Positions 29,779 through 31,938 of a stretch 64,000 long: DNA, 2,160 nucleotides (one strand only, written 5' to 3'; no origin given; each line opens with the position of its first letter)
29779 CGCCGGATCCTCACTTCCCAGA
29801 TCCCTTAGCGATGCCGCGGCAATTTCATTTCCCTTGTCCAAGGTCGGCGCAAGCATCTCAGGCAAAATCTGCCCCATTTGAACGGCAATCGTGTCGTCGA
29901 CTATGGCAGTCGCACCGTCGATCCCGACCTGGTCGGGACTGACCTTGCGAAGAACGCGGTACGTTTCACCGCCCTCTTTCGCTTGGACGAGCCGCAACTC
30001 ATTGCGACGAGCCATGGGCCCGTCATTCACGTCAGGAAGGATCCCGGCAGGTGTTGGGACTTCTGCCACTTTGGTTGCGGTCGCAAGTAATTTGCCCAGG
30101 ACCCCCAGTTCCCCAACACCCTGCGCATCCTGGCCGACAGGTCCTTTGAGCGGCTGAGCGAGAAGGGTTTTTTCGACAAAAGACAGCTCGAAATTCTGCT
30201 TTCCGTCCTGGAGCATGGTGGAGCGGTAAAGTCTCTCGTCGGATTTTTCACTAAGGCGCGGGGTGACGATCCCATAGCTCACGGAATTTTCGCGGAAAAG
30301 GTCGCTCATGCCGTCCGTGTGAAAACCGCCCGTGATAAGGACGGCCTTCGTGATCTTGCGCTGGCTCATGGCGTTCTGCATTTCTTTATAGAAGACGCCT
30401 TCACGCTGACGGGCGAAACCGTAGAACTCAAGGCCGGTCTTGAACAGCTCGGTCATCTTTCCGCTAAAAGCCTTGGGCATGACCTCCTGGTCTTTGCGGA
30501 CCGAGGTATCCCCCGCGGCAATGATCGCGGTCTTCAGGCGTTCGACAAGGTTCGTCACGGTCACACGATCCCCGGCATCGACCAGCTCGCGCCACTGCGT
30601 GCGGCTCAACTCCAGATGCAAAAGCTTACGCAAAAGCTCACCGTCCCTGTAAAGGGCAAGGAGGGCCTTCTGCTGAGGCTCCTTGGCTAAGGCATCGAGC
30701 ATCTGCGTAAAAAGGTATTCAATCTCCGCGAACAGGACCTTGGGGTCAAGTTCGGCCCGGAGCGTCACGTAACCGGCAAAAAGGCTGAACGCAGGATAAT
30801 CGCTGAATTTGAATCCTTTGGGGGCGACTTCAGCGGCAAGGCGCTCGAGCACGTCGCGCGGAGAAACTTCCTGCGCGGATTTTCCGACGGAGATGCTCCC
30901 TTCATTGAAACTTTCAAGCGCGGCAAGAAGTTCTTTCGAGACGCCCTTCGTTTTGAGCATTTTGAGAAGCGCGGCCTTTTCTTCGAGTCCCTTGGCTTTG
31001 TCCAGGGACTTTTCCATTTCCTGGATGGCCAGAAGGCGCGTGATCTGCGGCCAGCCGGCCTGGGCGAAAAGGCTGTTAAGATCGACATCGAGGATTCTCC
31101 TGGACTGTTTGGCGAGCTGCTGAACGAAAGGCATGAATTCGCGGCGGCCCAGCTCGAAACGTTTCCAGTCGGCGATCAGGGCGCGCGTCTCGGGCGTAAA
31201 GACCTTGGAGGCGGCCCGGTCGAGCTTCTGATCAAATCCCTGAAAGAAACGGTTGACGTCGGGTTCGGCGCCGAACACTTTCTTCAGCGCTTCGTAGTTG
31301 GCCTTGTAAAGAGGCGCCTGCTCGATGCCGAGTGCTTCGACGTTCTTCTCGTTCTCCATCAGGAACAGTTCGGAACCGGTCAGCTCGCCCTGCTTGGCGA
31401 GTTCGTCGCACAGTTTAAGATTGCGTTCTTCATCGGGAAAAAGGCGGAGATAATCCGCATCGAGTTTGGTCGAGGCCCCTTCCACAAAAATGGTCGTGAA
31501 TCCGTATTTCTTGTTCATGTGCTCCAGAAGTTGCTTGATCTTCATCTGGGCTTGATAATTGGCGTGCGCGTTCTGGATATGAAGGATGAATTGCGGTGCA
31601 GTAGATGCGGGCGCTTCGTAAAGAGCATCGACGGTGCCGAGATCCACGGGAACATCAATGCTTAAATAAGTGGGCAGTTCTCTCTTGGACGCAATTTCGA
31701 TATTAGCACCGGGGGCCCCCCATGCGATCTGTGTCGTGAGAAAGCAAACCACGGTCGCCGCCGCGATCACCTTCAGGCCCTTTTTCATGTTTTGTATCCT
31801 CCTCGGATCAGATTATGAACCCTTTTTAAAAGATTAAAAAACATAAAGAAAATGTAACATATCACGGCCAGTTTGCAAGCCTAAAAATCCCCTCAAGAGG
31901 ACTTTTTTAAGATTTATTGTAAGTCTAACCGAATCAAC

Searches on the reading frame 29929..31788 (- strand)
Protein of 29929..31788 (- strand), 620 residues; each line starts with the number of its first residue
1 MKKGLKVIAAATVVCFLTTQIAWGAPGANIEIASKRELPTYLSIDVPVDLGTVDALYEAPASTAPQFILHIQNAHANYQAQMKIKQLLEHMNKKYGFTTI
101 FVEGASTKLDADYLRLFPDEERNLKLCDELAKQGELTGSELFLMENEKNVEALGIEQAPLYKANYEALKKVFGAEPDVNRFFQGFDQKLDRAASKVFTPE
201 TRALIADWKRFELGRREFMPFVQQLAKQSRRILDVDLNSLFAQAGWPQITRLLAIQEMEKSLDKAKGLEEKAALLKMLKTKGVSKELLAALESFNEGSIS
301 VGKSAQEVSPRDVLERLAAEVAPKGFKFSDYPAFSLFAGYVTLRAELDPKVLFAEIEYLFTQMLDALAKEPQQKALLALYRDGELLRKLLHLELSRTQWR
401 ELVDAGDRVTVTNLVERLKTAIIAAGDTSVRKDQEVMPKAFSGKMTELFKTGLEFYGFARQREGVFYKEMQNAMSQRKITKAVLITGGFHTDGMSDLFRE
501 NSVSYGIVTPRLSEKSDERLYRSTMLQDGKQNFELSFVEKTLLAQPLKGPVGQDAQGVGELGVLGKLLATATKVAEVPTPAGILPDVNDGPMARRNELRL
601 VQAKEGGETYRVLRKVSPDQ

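Call 62: search_protein_families(library=pfam, proteins=[window:30100-31788:-], max_evalue=1)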
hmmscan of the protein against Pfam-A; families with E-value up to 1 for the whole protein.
window:30100-31788:- (563 aa): 1 family
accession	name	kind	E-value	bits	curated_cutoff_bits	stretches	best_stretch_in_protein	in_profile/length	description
PF14974.11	P_C10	-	0.39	11.3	27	0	409-466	17-69/103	Protein C10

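Call 66: find_homologous_proteins(query=window:29929-31788:-, max_evalue=0.001)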
Query window:29929-31788:- (620 aa): 41 proteins with E <= 0.001 among 8000 candidates.
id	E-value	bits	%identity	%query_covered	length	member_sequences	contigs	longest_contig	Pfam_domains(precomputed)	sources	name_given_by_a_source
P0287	2.0e-195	669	72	68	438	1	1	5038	-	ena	-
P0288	1.2e-188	647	65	68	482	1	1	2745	-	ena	-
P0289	9.6e-158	545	44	96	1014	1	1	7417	-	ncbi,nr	ncbi:MAG: hypothetical protein NC930_04895 [Candidatus Omnitrophica bacterium]|nr:hypothetical prote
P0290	6.2e-155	535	46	91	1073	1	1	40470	-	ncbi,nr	ncbi:MAG: hypothetical protein HYZ84_02545 [Candidatus Omnitrophica bacterium]|nr:hypothetical prote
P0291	4.0e-148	513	42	98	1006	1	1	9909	-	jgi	jgi:hypothetical protein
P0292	3.7e-147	510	45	87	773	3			-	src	-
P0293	5.0e-146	506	45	87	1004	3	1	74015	-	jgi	jgi:hypothetical protein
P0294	5.7e-142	492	43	86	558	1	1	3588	-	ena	-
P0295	9.5e-141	488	47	83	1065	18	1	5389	-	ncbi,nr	ncbi:MAG TPA: class I SAM-dependent methyltransferase, partial [Candidatus Omnitrophota bacterium]|n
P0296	3.8e-140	486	40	97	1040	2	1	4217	-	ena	-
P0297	5.2e-139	483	41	96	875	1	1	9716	-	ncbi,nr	ncbi:MAG TPA: hypothetical protein VL688_07705, partial [Verrucomicrobiae bacterium]|nr:hypothetical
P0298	5.3e-139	483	40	90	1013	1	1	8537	-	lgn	-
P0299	5.7e-139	483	42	98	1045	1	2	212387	-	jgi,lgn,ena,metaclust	metaclust:\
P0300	7.8e-139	482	43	90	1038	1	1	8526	-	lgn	-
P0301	1.9e-138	481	43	89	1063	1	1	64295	-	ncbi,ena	-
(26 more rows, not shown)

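Call 77: predict_structure(alignment_id=A4)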
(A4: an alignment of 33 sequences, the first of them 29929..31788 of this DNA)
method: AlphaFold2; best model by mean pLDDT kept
length: 620 residues; sequences in the alignment: 33
mean_pLDDT: 83.7   pTM: 0.79
mean pLDDT of the five models: 83.7, 82.7, 81.7, 81.5, 80.3
residues with pLDDT >= 90: 324; 70-90: 199; 50-70: 54; < 50: 43
segments of 3 or more residues with pLDDT < 50: 23-41, 298-307, 527-538
pLDDT, mean of each block of 10 residues (from residue 1): 71 75 46 37 71 83 88 85 95 93 91 90 94 89 88 93 90 90 93 95 93 69 90 93 89 92 95 94 88 66 48 89 91 95 84 90 96 96 94 88 91 93 81 62 90 95 97 95 92 92 91 62 47 42 76 70 86 90 90 87 82 80
secondary structure, 60 per line:
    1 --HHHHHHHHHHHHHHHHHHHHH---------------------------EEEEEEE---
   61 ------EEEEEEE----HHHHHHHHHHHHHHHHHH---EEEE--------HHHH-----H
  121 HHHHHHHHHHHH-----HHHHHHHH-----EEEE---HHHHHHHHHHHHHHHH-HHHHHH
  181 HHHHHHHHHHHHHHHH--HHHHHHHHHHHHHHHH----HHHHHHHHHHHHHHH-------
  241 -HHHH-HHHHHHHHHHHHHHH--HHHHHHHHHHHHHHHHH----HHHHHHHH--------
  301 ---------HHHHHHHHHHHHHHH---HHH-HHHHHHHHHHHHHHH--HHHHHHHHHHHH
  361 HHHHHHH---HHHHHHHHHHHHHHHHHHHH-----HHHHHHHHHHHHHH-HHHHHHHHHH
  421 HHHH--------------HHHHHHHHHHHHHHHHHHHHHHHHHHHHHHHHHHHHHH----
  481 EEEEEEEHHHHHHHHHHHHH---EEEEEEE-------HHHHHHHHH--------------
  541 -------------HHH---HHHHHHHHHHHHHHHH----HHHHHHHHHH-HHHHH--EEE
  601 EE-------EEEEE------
elements in order: H3-23 E51-57 E67-73 H78-95 E99-102 H111-114 H120-132 H138-145 E151-154 H158-173 H175-196 H199-214 H219-233 H242-245 H247-261 H264-280 H285-292 H310-324 H332-346 H349-367 H371-390 H396-409 H411-424 H439-476 E481-487 H488-500 E504-510 H518-526 H560-575 H580-589 H591-595 E598-602 E610-614

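Call 79: fold_search(model_id=the predicted structure, library=pdb)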
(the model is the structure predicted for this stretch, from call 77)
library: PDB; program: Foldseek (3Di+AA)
matches with E <= 10: 113; with E <= 0.001: 0
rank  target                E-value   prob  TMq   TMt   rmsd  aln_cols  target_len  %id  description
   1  9tvu_b                2.9e-01  0.08  0.10  0.09  38.9       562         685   12  Structure of the Chlamydomonas reinhardtii chlororibosome (released 2026-02-18)
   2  8glv_Co               4.2e-01  0.10  0.11  0.02  52.9       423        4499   13  96-nm repeat unit of doublet microtubules from Chlamydomonas reinhardtii flagella (released 2023-05-31)
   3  3b55                  4.8e-01  0.13  0.10  0.14  22.7       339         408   13  Crystal structure of the Q81BN2_BACCR protein from Bacillus cereus. NESG target BcR135 (released 2007-11-06)
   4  9e5c_6a               5.9e-01  0.08  0.11  0.03  46.4       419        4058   14  Cryo-EM structure of 96 nm repeat of microtubule doublet from T. brucei flagellum (released 2025-03-12)
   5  2rad_B                7.4e-01  0.12  0.09  0.13  16.2       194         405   11  Crystal structure of the succinoglycan biosynthesis protein. Northeast structural Genomics Consortium target BcR135 (released 2007-10-02)
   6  8r5s_D                9.3e-01  0.08  0.08  0.17  27.9       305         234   16  t113 - De-novo designed soluble homotetramer (released 2024-11-27)
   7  9y6s_6k               1.1e+00  0.08  0.11  0.03  48.2       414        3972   15  96-nm repeat of the Leishmania tarentolae doublet microtubule (released 2025-12-17)
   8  6zyw_B                1.1e+00  0.08  0.09  0.02  38.6       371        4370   13  Outer Dynein Arm-Shulin complex - overall structure (Tetrahymena thermophila) (released 2021-01-20)
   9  4pho_C                1.1e+00  0.04  0.07  0.12  33.0       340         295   14  ClyA CC6/264 ox (2-303) (released 2014-09-24)
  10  7nyw_B                1.3e+00  0.01  0.06  0.05  37.8       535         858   13  Cryo-EM structure of the MukBEF-MatP-DNA head module (released 2021-07-07)
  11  5u6o_A                1.4e+00  0.03  0.06  0.07  24.1       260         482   14  Structure of the human HCN1 hyperpolarization-activated cyclic nucleotide-gated ion channel (released 2017-01-25)
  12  6xcq                  1.5e+00  0.10  0.11  0.16  24.0       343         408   12  Erythromycin esterase EreC, mutant H289N in its closed conformation (released 2021-02-17)
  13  8r5s_E                1.5e+00  0.06  0.07  0.17  27.6       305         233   15  t113 - De-novo designed soluble homotetramer (released 2024-11-27)
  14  6h6f_A                1.5e+00  0.04  0.08  0.03  39.8       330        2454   15  PTC3 holotoxin complex from Photorhabdus luminiscens - Mutant TcC-D651A (released 2018-10-03)
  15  2ch7_B                1.5e+00  0.04  0.06  0.13  53.1       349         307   13  Crystal structure of the cytoplasmic domain of a bacterial chemoreceptor from Thermotoga maritima (released 2006-04-18)
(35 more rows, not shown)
